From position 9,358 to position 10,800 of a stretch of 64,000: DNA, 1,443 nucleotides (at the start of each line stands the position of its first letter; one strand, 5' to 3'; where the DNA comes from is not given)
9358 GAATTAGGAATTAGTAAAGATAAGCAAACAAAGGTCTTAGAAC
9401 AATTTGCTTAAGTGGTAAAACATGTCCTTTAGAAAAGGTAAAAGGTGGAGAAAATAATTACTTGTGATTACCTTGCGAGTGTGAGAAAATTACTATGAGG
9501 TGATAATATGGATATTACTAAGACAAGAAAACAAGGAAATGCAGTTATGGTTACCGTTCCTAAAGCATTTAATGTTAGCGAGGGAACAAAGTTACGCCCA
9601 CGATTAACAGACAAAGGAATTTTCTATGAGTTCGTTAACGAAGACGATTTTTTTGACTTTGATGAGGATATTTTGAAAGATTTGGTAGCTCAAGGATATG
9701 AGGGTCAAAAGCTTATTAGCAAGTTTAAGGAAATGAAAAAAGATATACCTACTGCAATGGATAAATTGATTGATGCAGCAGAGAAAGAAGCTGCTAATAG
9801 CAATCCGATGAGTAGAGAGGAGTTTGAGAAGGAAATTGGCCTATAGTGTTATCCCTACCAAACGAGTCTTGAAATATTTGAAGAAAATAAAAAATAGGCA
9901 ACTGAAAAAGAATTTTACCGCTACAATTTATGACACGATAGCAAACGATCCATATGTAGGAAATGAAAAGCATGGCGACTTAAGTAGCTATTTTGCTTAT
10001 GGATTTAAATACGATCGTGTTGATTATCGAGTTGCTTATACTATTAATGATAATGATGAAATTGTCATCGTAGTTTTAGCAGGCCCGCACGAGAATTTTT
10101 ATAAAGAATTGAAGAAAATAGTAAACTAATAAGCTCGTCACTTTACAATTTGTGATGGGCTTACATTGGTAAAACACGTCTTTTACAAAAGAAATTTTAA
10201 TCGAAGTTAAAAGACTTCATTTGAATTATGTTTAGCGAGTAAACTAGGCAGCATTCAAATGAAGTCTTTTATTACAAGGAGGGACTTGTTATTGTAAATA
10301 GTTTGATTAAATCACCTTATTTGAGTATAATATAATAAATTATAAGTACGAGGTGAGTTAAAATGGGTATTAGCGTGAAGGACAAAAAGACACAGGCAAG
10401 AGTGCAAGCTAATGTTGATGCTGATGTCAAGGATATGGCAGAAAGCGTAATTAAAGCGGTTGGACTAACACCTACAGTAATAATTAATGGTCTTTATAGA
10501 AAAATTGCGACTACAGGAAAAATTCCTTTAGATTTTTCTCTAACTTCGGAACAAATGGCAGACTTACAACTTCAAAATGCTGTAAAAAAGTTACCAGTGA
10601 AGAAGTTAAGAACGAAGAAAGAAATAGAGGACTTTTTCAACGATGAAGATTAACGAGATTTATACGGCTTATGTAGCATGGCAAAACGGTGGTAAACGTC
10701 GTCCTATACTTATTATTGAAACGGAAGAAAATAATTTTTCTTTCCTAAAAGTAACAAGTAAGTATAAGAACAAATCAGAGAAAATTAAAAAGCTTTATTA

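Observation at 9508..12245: Three consecutive toxin-antitoxin-like modules in a phage early operon, one with a frameshifted MazF at a G5 tract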

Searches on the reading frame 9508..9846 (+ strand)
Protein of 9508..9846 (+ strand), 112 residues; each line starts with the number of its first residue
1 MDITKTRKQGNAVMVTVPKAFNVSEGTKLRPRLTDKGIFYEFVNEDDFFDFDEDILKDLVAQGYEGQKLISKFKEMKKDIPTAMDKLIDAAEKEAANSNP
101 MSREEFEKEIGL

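Call 3: search_protein_families(library=pfam, max_evalue=1, proteins=[window:9508-9843:+])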
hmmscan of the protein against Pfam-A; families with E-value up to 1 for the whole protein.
window:9508-9843:+ (112 aa): 2 families
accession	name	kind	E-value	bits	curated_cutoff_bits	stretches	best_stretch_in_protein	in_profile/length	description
PF14183.11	YwpF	-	0.00091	19.6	28.1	1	52-75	109-132/133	YwpF-like protein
PF09288.16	UBA_3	-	0.022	15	20.4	1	51-76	8-33/55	Fungal ubiquitin-associated domain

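Call 13: search_protein_families(library=ncbifam, max_evalue=1, proteins=[window:9508-9843:+])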
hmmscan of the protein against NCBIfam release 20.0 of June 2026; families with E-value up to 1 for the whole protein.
window:9508-9843:+ (112 aa): 1 family
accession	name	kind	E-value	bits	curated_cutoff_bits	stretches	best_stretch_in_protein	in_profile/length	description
NF047400.1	MazE_PemI_antitoxin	equivalog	7.9e-09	35.3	50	1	5-38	1-34/68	type II toxin-antitoxin system PemI/MazE family antitoxin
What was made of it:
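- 9508..9846 (+): A: antitoxin of module 1 (112 aa, pI 4.85). MazE/AbrB-like N-terminal domain plus an acidic C-terminal part. NCBIfam MazE_PemI residues 5-38, E 7.9e-9, below the curated cutoff (call 13).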

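Call 19: search_solved_structures(query=window:9508-9843:+, max_evalue=10, show_alignments=2)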
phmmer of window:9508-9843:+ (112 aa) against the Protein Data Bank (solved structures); distinct sequences matched with E-value up to 10: 5.
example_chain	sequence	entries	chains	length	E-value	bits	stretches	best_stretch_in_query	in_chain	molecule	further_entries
9op4_a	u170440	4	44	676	0.26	14.5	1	20-89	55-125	Capsid portal protein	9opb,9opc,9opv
6od7_A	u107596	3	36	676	0.26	14.5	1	20-89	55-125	Portal protein | Capsid portal protein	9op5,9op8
1tte_A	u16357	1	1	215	0.76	13.1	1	42-75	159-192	Ubiquitin-conjugating enzyme E2-24 kDa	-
2vbf_A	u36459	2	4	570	1.1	12.5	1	33-96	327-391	BRANCHED-CHAIN ALPHA-KETOACID DECARBOXYLASE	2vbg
4jvz_A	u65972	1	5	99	1.5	12.1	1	36-92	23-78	Carbon dioxide concentrating mechanism protein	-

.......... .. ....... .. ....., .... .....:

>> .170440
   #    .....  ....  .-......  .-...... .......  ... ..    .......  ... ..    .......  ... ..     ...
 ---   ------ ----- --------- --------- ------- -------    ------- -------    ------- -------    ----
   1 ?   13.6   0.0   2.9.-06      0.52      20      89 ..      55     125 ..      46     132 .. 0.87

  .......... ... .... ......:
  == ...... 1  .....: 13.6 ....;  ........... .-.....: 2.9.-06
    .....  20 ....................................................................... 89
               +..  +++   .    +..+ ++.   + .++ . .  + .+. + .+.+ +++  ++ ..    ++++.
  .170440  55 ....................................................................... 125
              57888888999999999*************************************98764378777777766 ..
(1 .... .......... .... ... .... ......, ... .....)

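Call 54: find_homologous_proteins(query=window:9508-9843:+, max_evalue=0.001)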
Query window:9508-9843:+ (112 aa): 58 proteins with E <= 0.001 among 69 candidates.
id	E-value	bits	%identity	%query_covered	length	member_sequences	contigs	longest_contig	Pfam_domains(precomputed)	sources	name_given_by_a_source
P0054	6.6e-64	230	97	100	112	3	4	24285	-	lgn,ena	-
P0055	4.3e-63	228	96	100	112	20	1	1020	-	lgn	-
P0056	1.1e-53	197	84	100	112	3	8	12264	-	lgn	-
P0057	1.4e-52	194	80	100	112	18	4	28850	-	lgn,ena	-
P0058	1.2e-51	191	81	100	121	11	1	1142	-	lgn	-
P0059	4.4e-50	186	79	100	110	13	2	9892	-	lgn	-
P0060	9.9e-50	185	79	100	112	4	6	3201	-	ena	-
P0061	1.0e-49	185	80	100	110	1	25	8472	-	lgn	-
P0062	2.1e-49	184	79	100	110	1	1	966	-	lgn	-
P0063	3.4e-49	183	80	100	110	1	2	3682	-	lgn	-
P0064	3.2e-48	180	75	100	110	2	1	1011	-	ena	-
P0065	3.6e-48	180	79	100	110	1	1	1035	-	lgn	-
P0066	7.5e-48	179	77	100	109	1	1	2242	-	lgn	-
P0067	9.1e-48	178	74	100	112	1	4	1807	-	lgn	-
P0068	1.1e-47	178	79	100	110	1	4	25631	-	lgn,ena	-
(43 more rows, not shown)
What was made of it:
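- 9508..9846 (+): The Lactobacillaceae family is named 'toxin-antitoxin system' by NCBI (call 54).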

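Call 58: search_solved_structures(query=A6, max_evalue=1, show_alignments=3)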
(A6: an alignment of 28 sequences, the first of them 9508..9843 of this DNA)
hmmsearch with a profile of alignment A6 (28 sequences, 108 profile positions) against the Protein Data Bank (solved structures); distinct sequences matched with E-value up to 1: 9.
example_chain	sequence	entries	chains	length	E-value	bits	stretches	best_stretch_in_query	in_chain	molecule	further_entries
2dai_A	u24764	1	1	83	0.087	16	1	44-94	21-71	Ubiquitin associated domain containing 1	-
9vyb_A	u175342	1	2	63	0.17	15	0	4-26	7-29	Addiction module antidote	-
9vzc_B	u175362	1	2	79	0.27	14.4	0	4-26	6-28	Addiction module antidote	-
2hj1_A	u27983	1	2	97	0.34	14.1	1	19-44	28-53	Hypothetical protein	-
9vx7_A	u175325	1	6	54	0.38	13.9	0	4-26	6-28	Addiction module antidote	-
1dpg_A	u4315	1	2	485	0.38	13.9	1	18-86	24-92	GLUCOSE 6-PHOSPHATE DEHYDROGENASE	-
9n0l_A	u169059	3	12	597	0.44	13.7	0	36-78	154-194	Cyclic-di-AMP phosphodiesterase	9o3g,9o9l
9v41_A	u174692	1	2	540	0.55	13.4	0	60-93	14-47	(-)-camphene/tricyclene synthase, chloroplastic-like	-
4qxz_A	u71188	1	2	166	0.76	13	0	50-84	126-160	Uncharacterized protein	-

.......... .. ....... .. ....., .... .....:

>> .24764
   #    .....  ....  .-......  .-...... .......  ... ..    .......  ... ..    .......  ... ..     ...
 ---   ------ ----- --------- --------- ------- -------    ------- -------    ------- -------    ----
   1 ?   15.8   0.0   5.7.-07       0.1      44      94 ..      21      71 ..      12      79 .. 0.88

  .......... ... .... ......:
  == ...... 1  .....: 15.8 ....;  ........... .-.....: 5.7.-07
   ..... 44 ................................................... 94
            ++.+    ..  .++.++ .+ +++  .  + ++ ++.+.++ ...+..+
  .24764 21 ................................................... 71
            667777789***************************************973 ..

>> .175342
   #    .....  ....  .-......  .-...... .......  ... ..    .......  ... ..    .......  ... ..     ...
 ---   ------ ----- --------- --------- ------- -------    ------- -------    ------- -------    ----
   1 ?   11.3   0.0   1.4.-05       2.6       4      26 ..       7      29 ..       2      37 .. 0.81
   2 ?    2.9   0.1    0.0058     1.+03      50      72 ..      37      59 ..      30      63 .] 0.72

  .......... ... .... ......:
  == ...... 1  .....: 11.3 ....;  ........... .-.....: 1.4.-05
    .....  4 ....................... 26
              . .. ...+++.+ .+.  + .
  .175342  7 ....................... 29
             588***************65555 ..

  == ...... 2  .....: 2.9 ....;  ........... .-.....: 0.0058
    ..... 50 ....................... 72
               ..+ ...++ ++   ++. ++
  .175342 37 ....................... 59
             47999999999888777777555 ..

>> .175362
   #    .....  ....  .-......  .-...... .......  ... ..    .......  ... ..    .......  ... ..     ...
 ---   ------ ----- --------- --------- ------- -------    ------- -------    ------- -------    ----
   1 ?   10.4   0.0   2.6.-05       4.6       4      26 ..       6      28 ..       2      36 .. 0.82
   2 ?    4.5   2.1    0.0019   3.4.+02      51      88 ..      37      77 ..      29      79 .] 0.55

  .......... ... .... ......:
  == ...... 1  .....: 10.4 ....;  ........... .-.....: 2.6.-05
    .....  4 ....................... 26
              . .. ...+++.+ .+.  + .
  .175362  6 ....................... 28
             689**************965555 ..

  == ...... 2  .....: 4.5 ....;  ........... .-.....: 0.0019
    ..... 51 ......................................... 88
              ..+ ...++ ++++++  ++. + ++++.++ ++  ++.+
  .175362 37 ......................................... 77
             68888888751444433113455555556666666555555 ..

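Call 61: search_protein_families(library=phrogs, max_evalue=0.01, proteins=[window:9508-9843:+])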
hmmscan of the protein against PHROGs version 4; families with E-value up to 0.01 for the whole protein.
window:9508-9843:+ (112 aa): 2 families
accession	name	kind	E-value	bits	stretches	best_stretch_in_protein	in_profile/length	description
phrog_9969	-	transcription regulation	3.2e-06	28.1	1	1-29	1-29/71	transcriptional regulator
phrog_4324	-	unknown function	0.007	17.6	0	4-20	4-20/89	-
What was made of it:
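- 9508..9846 (+): PHROG 9969 at 3e-6 (call 61).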

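Call 62: search_protein_families(library=padloc, max_evalue=0.01, proteins=[window:9508-9843:+])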
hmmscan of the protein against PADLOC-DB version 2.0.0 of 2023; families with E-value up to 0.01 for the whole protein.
window:9508-9843:+ (112 aa): 0 families

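Call 76: find_encoding_contigs(protein=window:9508-9846:+, flank=5000, max_places=6)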
Protein window:9508-9846:+ (112 aa): 23 contigs read that carry it; 6 places shown.
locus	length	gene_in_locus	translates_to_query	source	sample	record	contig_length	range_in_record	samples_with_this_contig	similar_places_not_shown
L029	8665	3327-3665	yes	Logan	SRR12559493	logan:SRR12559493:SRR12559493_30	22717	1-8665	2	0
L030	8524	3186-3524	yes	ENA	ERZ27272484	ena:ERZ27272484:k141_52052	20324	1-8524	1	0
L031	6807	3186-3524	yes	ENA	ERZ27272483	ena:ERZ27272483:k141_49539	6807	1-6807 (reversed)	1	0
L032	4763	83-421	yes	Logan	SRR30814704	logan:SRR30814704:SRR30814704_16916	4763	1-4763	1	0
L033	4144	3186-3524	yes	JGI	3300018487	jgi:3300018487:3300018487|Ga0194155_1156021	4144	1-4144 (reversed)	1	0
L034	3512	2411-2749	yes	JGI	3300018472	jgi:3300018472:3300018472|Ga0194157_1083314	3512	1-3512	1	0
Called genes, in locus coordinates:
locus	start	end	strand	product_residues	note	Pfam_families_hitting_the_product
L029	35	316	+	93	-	-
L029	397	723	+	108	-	-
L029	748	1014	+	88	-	-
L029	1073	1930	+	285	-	PF02767:DNA_pol3_beta_2 (weak)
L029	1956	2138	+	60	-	-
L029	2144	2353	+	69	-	-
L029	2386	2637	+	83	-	-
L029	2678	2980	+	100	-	-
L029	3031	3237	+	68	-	-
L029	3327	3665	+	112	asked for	-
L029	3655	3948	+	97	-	PF05016:ParE_toxin (weak), PF15781:ParE-like_toxin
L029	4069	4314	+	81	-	-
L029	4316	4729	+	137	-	PF02661:Fic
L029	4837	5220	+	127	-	-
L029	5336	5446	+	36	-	-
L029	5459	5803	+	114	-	-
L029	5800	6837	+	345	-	PF13495:Phage_int_SAM_4 (faint), PF00589:Phage_integrase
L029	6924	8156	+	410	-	-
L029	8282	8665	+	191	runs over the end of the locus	-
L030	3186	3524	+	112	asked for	-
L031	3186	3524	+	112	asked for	-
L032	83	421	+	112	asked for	-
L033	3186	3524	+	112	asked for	-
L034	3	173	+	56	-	?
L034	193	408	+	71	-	-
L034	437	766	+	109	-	-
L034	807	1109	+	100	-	-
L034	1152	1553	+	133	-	-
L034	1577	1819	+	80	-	-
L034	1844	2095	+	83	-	-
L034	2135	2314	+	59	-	-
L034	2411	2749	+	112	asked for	-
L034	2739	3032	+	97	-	PF05016:ParE_toxin (weak), PF15781:ParE-like_toxin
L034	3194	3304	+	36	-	-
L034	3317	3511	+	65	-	?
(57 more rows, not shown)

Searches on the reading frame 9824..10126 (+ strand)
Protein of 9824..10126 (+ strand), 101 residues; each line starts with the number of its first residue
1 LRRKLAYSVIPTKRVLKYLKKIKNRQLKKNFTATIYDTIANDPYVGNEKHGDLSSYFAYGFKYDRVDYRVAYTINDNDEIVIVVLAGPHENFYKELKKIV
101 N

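Call 3: search_protein_families(library=pfam, max_evalue=1, proteins=[window:9824-10126:+])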
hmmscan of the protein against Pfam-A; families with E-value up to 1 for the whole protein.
window:9824-10126:+ (101 aa): 3 families
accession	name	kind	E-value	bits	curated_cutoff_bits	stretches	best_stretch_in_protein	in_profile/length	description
PF15781.12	ParE-like_toxin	-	4e-25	88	28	1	9-97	1-87/87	ParE-like toxin of type II bacterial toxin-antitoxin system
PF05016.21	ParE_toxin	-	2.1e-06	28.7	23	1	9-84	1-80/89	ParE toxin of type II toxin-antitoxin system, parDE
PF07647.24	SAM_2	-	0.2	12.3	20.5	1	13-38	7-32/66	SAM domain (Sterile alpha motif)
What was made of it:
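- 9824..10129 (+): B: RelE/ParE-superfamily toxin of module 1. The TTG start is at 9824 (101 aa) or 9836 (97 aa), and the gene overlaps A. PF15781 4e-25 and PF05016 2e-6 (call 3).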

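Call 13: search_protein_families(library=ncbifam, max_evalue=1, proteins=[window:9824-10126:+])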
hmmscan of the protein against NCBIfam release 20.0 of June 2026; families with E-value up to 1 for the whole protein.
window:9824-10126:+ (101 aa): 1 family
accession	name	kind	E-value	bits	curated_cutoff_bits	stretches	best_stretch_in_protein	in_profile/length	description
TIGR02385.1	RelE_StbE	subfamily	2.1e-05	24.9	27.9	1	11-91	4-86/88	type II toxin-antitoxin system mRNA interferase toxin, RelE/StbE family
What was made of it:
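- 9824..10129 (+): TIGR02385 RelE_StbE 2e-5 (call 13).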

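Call 61: search_protein_families(library=phrogs, max_evalue=0.01, proteins=[window:9824-10126:+])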
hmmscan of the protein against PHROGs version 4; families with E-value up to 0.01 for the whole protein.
window:9824-10126:+ (101 aa): 1 family
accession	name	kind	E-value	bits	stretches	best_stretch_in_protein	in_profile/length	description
phrog_1213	-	moron, auxiliary metabolic gene and host takeover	3.5e-09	38.1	1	6-94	2-88/88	RelE-like toxin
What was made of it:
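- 9824..10129 (+): PHROG RelE-like toxin 3.5e-9 (call 61).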

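Call 62: search_protein_families(library=padloc, max_evalue=0.01, proteins=[window:9824-10126:+])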
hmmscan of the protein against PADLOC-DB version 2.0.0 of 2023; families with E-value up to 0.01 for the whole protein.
window:9824-10126:+ (101 aa): 0 families

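Call 93: search_solved_structures(query=window:9836-10126:+, max_evalue=1)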
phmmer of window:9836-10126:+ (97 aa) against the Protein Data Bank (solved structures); distinct sequences matched with E-value up to 1: 11.
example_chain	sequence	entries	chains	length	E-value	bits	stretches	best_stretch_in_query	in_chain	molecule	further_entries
7v5y_E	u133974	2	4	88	2e-06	31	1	12-85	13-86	Putative mRNA interferase YoeB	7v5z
7v6w_F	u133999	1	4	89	2e-06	31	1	12-85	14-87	Putative mRNA interferase YoeB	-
9gz5_A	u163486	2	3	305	0.066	16.6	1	9-90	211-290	Histone deacetylase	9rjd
6jp4_A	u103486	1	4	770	0.46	13.9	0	15-50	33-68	Alginate lyase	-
4xxi_A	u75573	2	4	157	0.46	13.8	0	29-82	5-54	Phycobiliprotein ApcE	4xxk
6jph_A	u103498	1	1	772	0.46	13.8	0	15-50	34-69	Alginate lyase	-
6jpn_A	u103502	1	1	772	0.46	13.8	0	15-50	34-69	Alginate lyase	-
6wjz_A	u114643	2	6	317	0.82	13.1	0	33-85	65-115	Ribokinase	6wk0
5byc_A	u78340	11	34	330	0.86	13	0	33-85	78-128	Ribokinase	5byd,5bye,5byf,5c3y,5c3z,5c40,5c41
1wmi_A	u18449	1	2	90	0.87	13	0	30-90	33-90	hypothetical protein PHS013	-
2fv7_A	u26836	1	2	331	0.87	13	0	33-85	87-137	Ribokinase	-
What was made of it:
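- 9824..10129 (+): Nearest PDB entry is YoeB 7v5y at 2e-6 (call 93).
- Closest known: PrlF/YhaV-type pairs. Different: B belongs to PF15781 (ParE-like toxin) and is closest in the PDB to a YoeB (call 93), not to YhaV.
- Checked: Its nearest solved relative is a YoeB (2e-6; call 93).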

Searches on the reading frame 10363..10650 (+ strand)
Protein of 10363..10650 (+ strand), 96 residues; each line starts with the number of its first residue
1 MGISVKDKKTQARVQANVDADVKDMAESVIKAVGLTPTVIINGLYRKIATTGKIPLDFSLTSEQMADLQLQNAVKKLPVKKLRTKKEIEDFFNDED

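Call 3: search_protein_families(library=pfam, max_evalue=1, proteins=[window:10363-10650:+])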
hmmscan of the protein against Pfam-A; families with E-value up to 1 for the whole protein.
window:10363-10650:+ (96 aa): 3 families
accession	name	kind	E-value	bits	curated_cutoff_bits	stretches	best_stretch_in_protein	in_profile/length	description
PF04221.18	RelB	-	2.6e-07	30.9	22.4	1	13-93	3-80/82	RelB antitoxin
PF13192.12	Thioredoxin_3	-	0.012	16.1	24.8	1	11-56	26-67/76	Thioredoxin domain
PF14208.11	DUF4320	-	0.15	12.6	25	1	11-84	34-108/119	Domain of unknown function (DUF4320)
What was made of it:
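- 10363..10653 (+): C: RelB/DinJ-type antitoxin of module 2 (96 aa). PF04221 2.6e-7, above cutoff (call 3).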

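Call 13: search_protein_families(library=ncbifam, max_evalue=1, proteins=[window:10363-10650:+])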
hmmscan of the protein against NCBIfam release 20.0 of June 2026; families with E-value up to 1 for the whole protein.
window:10363-10650:+ (96 aa): 6 families
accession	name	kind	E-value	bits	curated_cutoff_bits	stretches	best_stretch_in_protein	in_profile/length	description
TIGR02384.1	RelB_DinJ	subfamily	9.9e-12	44.9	45.65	1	12-94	4-84/85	type II toxin-antitoxin system RelB/DinJ family antitoxin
NF008412.0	PRK11235.1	equivalog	1.6e-05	25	96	1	13-68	3-58/80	type II toxin-antitoxin system RelB/DinJ family antitoxin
NF050811.1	RelB_ParD_antitoxin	subfamily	0.00014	22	60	1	18-69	3-52/83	type II toxin-antitoxin system RelB/ParD family antitoxin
TIGR01878.1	cas_Csa5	equivalog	0.018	15.3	53.35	1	63-95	55-87/107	type I-A CRISPR-associated protein Csa5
NF045916.1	PhycobilmeDegNblA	equivalog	0.048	13.9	100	1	55-92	6-37/56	phycobilisome degradation protein NblA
TIGR00412.2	redox_disulf_2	subfamily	0.17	12.3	62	1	5-55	19-65/75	MTH895/ArsE family thioredoxin-like protein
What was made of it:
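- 10363..10653 (+): TIGR02384 1e-11, marginally below cutoff (call 13).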

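Call 61: search_protein_families(library=phrogs, max_evalue=0.01, proteins=[window:10363-10650:+])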
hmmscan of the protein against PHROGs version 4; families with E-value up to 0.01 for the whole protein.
window:10363-10650:+ (96 aa): 2 families
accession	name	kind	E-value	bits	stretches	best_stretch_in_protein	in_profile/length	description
phrog_2737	-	unknown function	5.1e-13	49.8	1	11-94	4-83/86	-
phrog_15338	-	unknown function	0.0081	17.3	1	15-68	5-58/79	-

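Call 62: search_protein_families(library=padloc, max_evalue=0.01, proteins=[window:10363-10650:+])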
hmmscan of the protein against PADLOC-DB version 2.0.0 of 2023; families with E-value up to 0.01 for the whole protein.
window:10363-10650:+ (96 aa): 1 family
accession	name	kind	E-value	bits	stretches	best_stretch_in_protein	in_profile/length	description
PDLC00992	Cas11a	-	0.0048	15.3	0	63-95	55-87/107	CRISPR type I-A/APERN-associated protein Csa5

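Call 95: search_solved_structures(query=window:10363-10650:+, max_evalue=1)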
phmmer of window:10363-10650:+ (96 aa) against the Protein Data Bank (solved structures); distinct sequences matched with E-value up to 1: 5.
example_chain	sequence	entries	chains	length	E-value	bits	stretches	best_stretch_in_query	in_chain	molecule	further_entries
4q2u_A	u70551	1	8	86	0.0025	21.7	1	11-91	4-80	Antitoxin DinJ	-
4ml0_A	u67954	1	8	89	0.003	21.5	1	11-90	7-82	Predicted antitoxin of YafQ-DinJ toxin-antitoxin system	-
3tri_A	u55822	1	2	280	0.14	16.2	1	14-69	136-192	Pyrroline-5-carboxylate reductase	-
7e5w_A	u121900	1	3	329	0.42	14.7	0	15-59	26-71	Catabolite control protein A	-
4fxe_A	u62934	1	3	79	0.45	14.6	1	14-72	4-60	Antitoxin RelB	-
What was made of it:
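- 10363..10653 (+): DinJ 4q2u at 2.5e-3 (call 95).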
